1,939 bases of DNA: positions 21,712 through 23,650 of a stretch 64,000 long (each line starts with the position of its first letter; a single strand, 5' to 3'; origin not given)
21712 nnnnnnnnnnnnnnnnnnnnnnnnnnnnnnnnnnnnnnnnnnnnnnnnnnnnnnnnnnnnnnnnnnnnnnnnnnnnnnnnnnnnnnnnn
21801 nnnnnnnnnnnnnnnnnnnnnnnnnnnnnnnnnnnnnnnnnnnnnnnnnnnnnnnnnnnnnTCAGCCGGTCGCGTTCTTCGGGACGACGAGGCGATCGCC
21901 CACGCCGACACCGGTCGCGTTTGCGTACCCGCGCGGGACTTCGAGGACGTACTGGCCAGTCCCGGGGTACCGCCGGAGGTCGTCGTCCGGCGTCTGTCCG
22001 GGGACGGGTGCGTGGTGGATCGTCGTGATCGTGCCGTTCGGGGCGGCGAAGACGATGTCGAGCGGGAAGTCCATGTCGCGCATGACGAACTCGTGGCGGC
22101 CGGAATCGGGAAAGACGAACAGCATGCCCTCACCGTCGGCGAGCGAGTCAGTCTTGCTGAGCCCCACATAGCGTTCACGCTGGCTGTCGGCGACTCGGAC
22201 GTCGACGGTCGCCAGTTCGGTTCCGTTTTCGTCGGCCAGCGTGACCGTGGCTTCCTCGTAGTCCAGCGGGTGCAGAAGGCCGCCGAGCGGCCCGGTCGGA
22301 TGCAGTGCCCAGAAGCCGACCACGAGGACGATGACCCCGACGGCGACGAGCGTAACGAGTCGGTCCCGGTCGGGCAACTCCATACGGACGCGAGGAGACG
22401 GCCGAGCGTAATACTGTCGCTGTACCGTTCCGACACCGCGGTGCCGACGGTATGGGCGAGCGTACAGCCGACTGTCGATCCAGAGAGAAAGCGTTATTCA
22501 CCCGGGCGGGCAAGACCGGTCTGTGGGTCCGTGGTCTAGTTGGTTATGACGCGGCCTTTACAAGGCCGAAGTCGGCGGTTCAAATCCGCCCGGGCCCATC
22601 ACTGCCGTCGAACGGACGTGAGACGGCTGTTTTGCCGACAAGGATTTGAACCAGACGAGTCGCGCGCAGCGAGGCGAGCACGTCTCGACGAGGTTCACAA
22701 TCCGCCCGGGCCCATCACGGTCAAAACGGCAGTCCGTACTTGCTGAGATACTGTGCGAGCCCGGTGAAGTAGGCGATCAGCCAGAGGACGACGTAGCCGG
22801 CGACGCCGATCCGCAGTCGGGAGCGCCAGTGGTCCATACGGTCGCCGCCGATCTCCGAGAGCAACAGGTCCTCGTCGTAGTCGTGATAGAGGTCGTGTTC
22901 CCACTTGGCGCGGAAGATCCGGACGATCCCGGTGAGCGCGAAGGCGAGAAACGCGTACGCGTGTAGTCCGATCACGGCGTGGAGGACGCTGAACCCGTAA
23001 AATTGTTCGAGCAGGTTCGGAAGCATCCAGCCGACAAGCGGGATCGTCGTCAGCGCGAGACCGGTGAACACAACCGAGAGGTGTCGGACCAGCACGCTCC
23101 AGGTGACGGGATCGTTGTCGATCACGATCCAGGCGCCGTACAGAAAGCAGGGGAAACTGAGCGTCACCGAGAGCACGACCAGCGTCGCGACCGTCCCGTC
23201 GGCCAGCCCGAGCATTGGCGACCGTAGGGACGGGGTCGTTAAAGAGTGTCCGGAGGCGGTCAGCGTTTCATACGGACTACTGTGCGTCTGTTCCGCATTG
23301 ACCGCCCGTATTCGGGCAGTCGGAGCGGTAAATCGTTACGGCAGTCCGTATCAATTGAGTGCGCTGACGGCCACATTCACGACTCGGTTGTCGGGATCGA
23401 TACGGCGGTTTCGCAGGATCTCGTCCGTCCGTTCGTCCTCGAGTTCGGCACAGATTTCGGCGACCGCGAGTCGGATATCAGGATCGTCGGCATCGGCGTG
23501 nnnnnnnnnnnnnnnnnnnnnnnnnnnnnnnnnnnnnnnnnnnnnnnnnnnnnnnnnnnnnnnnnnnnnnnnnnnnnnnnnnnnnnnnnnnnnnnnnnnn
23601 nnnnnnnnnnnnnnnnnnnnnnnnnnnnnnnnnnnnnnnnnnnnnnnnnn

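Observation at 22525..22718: tRNA-Val followed about 100 bp later by a 26/27-nt duplicate of its own 3' end; an att-site scar marking an integration hotspot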

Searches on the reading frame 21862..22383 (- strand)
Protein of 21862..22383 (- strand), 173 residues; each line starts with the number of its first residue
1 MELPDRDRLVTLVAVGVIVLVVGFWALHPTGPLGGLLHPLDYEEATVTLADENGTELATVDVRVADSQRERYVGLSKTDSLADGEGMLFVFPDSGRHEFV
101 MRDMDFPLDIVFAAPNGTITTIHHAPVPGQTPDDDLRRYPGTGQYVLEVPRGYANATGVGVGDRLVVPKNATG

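Call 30: find_homologous_proteins(query=window:21862-22383:-, max_evalue=1e-30)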
Query window:21862-22383:- (173 aa): 1019 proteins with E <= 1e-30 among 1909 candidates; the best 120 are listed.
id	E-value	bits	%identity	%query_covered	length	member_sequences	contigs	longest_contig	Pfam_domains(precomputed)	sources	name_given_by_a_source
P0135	3.8e-108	377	98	100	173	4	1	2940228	PF02643.21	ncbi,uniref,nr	ncbi:putative membrane protein [Halapricum desulfuricans]|uniref:Putative membrane protein n=1 Tax=H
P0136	1.9e-90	319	83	99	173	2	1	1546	PF02643.21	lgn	-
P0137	2.5e-90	319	80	99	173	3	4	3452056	PF02643.21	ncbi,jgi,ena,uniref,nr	ncbi:DUF192 domain-containing protein [Halapricum salinum]|uniref:DUF192 domain-containing protein n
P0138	1.2e-87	310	80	99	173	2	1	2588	PF02643.21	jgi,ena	jgi:uncharacterized membrane protein (UPF0127 family)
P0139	2.7e-87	309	81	99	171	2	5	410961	PF02643.21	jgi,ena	-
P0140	2.3e-86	306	80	100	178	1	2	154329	PF02643.21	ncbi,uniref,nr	ncbi:DUF192 domain-containing protein [Halapricum hydrolyticum]|uniref:DUF192 domain-containing prot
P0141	5.2e-83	295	75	98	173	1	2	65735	PF02643.21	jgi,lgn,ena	-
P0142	1.9e-82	293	75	99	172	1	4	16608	PF02643.21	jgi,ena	jgi:uncharacterized membrane protein (UPF0127 family)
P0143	4.2e-82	292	74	100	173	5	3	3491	PF02643.21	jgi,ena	-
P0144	5.6e-82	292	75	99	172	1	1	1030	PF02643.21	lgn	-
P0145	1.8e-78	280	72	99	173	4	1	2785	PF02643.21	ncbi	ncbi:MAG: DUF192 domain-containing protein [Halapricum sp.]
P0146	3.2e-78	280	73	99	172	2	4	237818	PF02643.21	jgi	jgi:uncharacterized membrane protein (UPF0127 family)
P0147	4.1e-75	269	72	96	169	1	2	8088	PF02643.21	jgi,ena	jgi:uncharacterized membrane protein (UPF0127 family)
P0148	4.0e-72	260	72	95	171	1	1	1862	PF02643.21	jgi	-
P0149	3.7e-71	257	69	88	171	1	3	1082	PF02643.21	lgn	-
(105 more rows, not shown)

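Call 32: find_encoding_contigs(protein=P0139, flank=5000, max_places=3)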
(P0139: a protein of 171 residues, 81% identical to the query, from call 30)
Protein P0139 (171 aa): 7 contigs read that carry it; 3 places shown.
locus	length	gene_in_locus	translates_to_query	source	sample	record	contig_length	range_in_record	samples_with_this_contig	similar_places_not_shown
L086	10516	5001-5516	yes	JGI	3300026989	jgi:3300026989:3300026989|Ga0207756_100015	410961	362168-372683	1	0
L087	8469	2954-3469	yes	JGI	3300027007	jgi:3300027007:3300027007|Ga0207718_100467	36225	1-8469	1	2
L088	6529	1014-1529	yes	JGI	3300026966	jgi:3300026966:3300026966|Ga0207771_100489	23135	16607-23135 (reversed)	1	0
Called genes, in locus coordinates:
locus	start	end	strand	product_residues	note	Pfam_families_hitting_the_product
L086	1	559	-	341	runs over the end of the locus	PF03706:LPG_synthase_TM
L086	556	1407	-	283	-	PF01522:Polysacc_deac_1, PF11959:DUF3473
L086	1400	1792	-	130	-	PF10066:DUF2304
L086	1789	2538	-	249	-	PF00535:Glycos_transf_2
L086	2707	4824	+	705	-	PF13231:PMT_2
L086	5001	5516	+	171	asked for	PF02643:DUF192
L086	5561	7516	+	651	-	PF00664:ABC_membrane, PF00005:ABC_tran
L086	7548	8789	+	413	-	PF08495:FIST, PF10442:FIST_C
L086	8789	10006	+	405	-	PF13188:PAS_8 (weak), PF08448:PAS_4 (weak), PF13426:PAS_9 (weak), PF08447:PAS_3 (faint), PF00512:HisKA, PF02518:HATPase_c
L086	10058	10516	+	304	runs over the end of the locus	PF01163:RIO1, PF03109:ABC1 (weak)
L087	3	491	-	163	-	?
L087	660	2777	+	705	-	PF13231:PMT_2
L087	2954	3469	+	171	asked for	PF02643:DUF192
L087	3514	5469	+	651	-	PF00664:ABC_membrane, PF00005:ABC_tran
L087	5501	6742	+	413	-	PF08495:FIST, PF10442:FIST_C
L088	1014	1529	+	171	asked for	PF02643:DUF192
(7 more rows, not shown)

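Call 33: find_encoding_contigs(protein=P0137, flank=5000, max_places=2)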
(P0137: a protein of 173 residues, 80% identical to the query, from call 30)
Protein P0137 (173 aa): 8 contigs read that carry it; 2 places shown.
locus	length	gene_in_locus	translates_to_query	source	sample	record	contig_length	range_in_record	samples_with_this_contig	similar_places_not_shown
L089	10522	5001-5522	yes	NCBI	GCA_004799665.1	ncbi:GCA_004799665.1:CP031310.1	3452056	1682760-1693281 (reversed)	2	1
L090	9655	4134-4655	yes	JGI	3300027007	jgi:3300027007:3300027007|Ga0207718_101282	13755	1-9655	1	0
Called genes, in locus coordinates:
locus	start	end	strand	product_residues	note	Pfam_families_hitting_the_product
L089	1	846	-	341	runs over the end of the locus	PF03706:LPG_synthase_TM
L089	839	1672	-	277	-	PF01522:Polysacc_deac_1, PF11959:DUF3473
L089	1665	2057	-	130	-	PF10066:DUF2304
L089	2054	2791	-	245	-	PF00535:Glycos_transf_2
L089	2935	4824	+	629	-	PF02366:PMT, PF03901:Glyco_transf_22 (weak), PF13231:PMT_2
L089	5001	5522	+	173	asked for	PF02643:DUF192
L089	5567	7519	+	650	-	PF00664:ABC_membrane, PF00005:ABC_tran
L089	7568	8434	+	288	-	PF19974:TCAD9 (faint), PF01636:APH (faint), PF01163:RIO1, PF06293:Kdo (weak), PF03109:ABC1 (weak)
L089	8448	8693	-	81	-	-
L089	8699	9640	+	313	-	PF12840:HTH_20, PF24038:DUF7347, PF24042:DUF7351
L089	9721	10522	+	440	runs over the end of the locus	PF05977:MFS_3, PF07690:MFS_1, PF05977:MFS_3, PF07690:MFS_1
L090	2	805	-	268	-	?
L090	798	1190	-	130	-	PF10066:DUF2304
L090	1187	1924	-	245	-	PF00535:Glycos_transf_2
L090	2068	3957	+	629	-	PF02366:PMT (weak), PF03901:Glyco_transf_22 (weak), PF13231:PMT_2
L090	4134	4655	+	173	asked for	PF02643:DUF192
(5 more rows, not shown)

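Call 34: find_encoding_contigs(protein=P0141, flank=5000, max_places=2)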
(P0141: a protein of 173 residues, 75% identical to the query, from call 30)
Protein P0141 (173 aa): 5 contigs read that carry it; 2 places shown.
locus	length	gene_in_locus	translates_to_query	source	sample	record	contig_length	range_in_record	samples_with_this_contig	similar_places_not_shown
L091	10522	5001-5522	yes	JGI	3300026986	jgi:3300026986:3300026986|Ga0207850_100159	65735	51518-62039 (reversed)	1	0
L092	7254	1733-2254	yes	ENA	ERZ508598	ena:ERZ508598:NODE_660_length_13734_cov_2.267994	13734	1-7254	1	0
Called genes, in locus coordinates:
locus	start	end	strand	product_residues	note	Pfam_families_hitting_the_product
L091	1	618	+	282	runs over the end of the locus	PF01522:Polysacc_deac_1, PF11959:DUF3473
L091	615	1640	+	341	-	PF03706:LPG_synthase_TM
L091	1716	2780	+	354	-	PF10066:DUF2304, PF00535:Glycos_transf_2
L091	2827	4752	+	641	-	PF13231:PMT_2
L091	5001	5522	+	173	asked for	PF02643:DUF192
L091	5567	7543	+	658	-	PF00664:ABC_membrane, PF00005:ABC_tran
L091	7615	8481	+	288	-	PF19974:TCAD9 (faint), PF01636:APH (faint), PF01163:RIO1, PF06293:Kdo, PF03109:ABC1 (weak)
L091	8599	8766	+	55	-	PF13459:Fer4_15, PF13370:Fer4_13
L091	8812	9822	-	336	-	PF00586:AIRS, PF02769:AIRS_C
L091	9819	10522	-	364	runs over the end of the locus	PF00005:ABC_tran, PF13304:AAA_21 (weak), PF08402:TOBE_2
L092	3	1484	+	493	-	?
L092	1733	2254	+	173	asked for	PF02643:DUF192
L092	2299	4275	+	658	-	PF00664:ABC_membrane, PF00005:ABC_tran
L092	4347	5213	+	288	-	PF19974:TCAD9 (faint), PF01636:APH (faint), PF01163:RIO1, PF06293:Kdo, PF03109:ABC1 (weak)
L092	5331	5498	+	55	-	PF13459:Fer4_15, PF13370:Fer4_13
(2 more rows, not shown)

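Call 102: list_cluster_members(proteins=[P0135])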
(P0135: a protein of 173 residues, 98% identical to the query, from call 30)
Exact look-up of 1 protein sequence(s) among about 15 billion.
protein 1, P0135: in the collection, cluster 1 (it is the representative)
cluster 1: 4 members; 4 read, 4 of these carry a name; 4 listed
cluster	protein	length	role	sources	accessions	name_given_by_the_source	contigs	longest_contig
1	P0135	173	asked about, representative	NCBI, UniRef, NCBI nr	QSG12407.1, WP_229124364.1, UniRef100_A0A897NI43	putative membrane protein [Halapricum desulfuricans] | Putative membrane protein n=1 Tax=Halapricum desulfuricans TaxID=2841257 ... | DUF192 domain-containing protein [Halapricum desulfuricans]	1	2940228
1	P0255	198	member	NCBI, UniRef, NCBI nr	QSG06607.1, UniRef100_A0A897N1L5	putative membrane protein [Halapricum desulfuricans] | Putative membrane protein n=2 Tax=Halapricum desulfuricans TaxID=2841257 ...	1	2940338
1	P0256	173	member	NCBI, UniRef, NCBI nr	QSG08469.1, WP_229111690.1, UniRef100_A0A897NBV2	DUF192 domain-containing protein [Halapricum desulfuricans] | Putative membrane protein n=1 Tax=Halapricum desulfuricans TaxID=2841257 ...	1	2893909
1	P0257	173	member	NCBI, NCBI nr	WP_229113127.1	DUF192 domain-containing protein [Halapricum desulfuricans]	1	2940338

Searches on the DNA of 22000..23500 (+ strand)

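Call 10: search_rna_families(source=window, start=22000, end=23500, threshold=evalue, max_evalue=10, show_alignments=3)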
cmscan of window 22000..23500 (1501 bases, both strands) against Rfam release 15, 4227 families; matches with E-value up to 10: 9.
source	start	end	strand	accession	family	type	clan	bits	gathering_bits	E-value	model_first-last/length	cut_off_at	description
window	22525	22598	+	RF00005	tRNA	Gene; tRNA;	CL00001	67.5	29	3.6e-14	1-71/71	no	tRNA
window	22525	22599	-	RF04354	Plastid-ycf2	Cis-reg;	-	23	65.7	0.069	1-75/75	no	Plastid-ycf2 5UTR RNA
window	22666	22701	+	RF01340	CRISPR-DR29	Gene; CRISPR;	-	18.1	39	1.3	1-37/37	no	CRISPR RNA direct repeat element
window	23078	23160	+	RF03536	Flavi_TBFV_xrRNA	Cis-reg;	-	16.1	46.5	3.3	1-89/89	no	Tick-borne Flavivirus exoribonuclease-resistant RNA element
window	22601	22627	+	RF02987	GA-cis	Gene; sRNA;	-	16.1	34.7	3.3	52-78/88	no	GA-cis RNA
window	23263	23358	+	RF03465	MIR9666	Gene; miRNA;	-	15.6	88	8.2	1-98/98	no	MIR9666 microRNA precursor family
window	22188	22262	-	RF03073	RT-19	Gene; sRNA;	-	14.2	78.3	9.4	1-99/99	no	RT-19 RNA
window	22892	22946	+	RF01763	Guanidine-III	Cis-reg; riboswitch;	-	13.3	36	8.4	1-67/67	no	Guanidine-III riboswitch aptamer (yKKC-III)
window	22573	22649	+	RF04321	tmRNA_permuted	Gene;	-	11.9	47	9.4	35-105/213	no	permuted transfer-messenger RNA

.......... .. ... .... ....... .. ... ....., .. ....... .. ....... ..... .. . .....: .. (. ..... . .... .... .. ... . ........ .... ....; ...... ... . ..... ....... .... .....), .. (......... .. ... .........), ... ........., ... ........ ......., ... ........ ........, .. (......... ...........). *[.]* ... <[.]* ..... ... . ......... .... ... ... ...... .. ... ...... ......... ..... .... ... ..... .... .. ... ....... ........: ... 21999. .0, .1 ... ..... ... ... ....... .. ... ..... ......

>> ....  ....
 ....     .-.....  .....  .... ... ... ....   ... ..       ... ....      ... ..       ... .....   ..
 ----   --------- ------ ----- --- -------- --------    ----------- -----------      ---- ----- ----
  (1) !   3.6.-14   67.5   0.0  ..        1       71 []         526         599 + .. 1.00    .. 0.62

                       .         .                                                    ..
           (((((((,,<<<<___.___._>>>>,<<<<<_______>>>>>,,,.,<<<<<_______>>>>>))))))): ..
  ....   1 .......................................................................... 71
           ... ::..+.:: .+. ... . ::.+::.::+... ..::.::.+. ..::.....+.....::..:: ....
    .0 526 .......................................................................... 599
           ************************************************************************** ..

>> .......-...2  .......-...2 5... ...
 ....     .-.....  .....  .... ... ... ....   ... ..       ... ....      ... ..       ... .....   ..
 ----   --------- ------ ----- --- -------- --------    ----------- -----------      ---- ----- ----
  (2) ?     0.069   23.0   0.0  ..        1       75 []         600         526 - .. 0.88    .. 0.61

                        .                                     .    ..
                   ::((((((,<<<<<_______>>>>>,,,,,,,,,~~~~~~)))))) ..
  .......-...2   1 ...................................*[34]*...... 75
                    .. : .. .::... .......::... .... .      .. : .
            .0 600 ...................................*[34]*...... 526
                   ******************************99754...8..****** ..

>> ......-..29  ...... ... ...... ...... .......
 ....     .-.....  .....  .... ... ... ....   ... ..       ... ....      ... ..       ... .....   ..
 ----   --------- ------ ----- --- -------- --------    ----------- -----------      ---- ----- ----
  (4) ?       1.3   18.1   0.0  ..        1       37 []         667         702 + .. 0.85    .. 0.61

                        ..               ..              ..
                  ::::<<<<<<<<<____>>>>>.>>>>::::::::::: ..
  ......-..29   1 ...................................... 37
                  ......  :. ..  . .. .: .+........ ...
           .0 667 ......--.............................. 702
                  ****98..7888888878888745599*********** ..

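Call 55: search_dna_similar(query=window:22578-22720:+, collection=phages, mode=distant, max_evalue=1, max_rows=20)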
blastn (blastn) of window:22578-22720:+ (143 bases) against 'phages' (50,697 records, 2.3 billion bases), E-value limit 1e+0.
No match.

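Call 56: search_dna_similar(query=window:22578-22720:+, collection=plasmids, mode=distant, max_evalue=1, max_rows=20)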
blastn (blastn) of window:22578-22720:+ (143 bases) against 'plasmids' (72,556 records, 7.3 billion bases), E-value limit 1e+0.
Records with a match: 4; places in all: 4; records where one place covers at least 80% of the query: 0.
Best place of each record, by identity: 95-99% 1; 90-95% 1; 80-90% 1; 60-80% 1.
By first word of the organism name: Natronorubrum 1; Streptomyces 1; Haloarcula 1; Salipiger 1.
By predicted mobility (MOB-suite, as given by PLSDB): non-mobilizable 4.
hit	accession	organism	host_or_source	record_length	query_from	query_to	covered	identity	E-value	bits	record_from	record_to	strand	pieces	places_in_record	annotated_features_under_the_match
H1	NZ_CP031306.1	Natronorubrum bangense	Cell culture,The Bange salt-alkaline ...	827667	67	125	41%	79.4%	4e-7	61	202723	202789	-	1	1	none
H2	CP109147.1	Streptomyces globisporus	-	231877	84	116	23%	88.2%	4e-1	41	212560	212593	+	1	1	hypothetical protein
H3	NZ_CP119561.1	Haloarcula halophila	cell culture,sediment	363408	81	108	20%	92.9%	1e-1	43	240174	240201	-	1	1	none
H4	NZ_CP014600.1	Salipiger sp. CCB-MM3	mangrove soil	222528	83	107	17%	96.0%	4e-1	42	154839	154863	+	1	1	hypothetical protein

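Call 57: get_annotated_region(hit=H1, flank=6000)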
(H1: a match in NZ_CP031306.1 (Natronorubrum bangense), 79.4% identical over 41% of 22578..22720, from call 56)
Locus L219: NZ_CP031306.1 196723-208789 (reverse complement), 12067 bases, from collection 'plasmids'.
description: Natronorubrum bangense strain JCM 10635 plasmid unnamed1, complete sequence
organism: Natronorubrum bangense (NCBI taxid 61858)
taxonomy: Archaea; Euryarchaeota; Halobacteria; Halobacteriales; Natrialbaceae; Natronorubrum; Natronorubrum bangense
host: -; source: Cell culture,The Bange salt-alkaline lake in Tibet; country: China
typing (MOB-suite, as given by PLSDB): non-mobilizable
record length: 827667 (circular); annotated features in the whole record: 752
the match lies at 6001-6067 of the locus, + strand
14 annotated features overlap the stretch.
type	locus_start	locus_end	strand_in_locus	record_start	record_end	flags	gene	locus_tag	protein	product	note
CDS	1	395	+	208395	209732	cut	gcvPA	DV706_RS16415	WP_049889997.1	aminomethyl-transferring glycine dehydrogenase subunit GcvPA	GO:0006546 - glycine catabolic process [Evidence IEA]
CDS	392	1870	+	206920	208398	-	gcvPB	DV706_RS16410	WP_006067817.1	aminomethyl-transferring glycine dehydrogenase subunit GcvPB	GO:0006546 - glycine catabolic process [Evidence IEA]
CDS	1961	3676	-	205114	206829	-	-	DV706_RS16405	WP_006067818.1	inositol monophosphatase family protein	-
CDS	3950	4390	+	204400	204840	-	-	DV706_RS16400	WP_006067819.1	CBS domain-containing protein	-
CDS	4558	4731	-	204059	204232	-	-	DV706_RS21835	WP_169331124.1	hypothetical protein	-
CDS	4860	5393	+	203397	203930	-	-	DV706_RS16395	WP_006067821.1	cob(I)yrinic acid a,c-diamide adenosyltransferase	GO:0009236 - cobalamin biosynthetic process [Evidence IEA]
CDS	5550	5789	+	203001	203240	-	-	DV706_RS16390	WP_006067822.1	hypothetical protein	-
CDS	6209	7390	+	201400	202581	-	-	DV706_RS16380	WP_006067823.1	type I restriction enzyme HsdR N-terminal domain-containing protein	-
CDS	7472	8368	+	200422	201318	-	-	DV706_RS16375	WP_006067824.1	universal stress protein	-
CDS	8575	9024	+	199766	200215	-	-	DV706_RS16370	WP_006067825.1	MaoC family dehydratase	-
CDS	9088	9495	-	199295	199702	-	-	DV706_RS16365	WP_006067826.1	hypothetical protein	-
CDS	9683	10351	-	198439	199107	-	msrA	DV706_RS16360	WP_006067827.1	peptide-methionine (S)-S-oxide reductase MsrA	GO:0030091 - protein repair [Evidence IEA]; GO:0006979 - response to oxidative stress [Evidence IEA]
CDS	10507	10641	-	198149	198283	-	-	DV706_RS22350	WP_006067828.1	hypothetical protein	-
CDS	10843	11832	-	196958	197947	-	-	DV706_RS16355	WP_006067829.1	MaoC family dehydratase N-terminal domain-containing protein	-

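Call 58: get_annotated_region(hit=H3, flank=6000)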
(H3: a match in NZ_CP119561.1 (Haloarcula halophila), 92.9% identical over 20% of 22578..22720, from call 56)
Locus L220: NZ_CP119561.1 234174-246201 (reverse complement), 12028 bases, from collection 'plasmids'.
description: Haloarcula halophila strain DFY41 plasmid unnamed2, complete sequence
organism: Haloarcula halophila (NCBI taxid 3032584)
taxonomy: Archaea; Euryarchaeota; Halobacteria; Halobacteriales; Haloarculaceae; Haloarcula; Haloarcula halophila
host: -; source: cell culture,sediment; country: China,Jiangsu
typing (MOB-suite, as given by PLSDB): non-mobilizable
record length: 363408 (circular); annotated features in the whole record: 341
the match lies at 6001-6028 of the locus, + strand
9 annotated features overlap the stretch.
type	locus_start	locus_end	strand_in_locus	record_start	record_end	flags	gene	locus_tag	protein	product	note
CDS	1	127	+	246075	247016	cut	-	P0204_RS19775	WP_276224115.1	hypothetical protein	-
CDS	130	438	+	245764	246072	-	-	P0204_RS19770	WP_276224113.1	hypothetical protein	-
CDS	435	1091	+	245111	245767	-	-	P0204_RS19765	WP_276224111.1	hypothetical protein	-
CDS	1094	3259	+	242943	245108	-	-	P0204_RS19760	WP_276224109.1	type B DNA-directed DNA polymerase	-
CDS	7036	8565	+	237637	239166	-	-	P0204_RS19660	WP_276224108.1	TROVE domain-containing protein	-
CDS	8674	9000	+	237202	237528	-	-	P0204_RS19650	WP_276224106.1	hypothetical protein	-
CDS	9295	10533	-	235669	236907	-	-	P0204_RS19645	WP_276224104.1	orc1/cdc6 family replication initiation protein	-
CDS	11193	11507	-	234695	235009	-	-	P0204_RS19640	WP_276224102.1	hypothetical protein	-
CDS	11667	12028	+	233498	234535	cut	-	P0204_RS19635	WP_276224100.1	hypothetical protein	-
